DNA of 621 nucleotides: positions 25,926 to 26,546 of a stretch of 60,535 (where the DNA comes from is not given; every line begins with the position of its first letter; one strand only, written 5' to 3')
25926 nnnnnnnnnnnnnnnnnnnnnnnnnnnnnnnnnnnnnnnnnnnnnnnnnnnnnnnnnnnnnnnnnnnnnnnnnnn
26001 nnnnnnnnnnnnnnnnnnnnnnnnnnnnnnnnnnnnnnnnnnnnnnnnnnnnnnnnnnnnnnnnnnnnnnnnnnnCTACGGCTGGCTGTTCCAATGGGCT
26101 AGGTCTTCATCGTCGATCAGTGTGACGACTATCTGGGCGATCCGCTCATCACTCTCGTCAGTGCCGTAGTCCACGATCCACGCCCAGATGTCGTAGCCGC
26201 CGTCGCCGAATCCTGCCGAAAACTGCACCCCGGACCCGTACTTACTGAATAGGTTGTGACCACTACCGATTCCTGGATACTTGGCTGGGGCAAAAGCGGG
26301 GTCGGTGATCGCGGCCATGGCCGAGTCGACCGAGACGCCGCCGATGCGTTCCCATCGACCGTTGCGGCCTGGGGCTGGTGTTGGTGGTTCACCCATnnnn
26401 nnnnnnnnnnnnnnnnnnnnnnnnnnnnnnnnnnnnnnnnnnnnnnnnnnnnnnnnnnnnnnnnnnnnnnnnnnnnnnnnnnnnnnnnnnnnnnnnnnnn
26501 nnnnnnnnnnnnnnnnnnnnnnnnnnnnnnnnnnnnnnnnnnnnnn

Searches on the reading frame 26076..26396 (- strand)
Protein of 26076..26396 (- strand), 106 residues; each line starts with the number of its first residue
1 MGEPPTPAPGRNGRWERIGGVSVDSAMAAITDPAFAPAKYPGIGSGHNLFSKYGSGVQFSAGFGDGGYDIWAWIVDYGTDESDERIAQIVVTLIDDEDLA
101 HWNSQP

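Call 42: search_protein_families(library=pfam, proteins=[window:26076-26396:-], max_evalue=0.01)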
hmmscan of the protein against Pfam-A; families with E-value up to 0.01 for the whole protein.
window:26076-26396:- (106 aa): 0 families

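Call 43: search_protein_families(library=phrogs, proteins=[window:26076-26396:-], max_evalue=0.001)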
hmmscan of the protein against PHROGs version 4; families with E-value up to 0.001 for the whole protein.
window:26076-26396:- (106 aa): 1 family
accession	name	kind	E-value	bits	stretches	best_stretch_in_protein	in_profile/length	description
phrog_5209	-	unknown function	2.3e-10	41.5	1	54-95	61-95/103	-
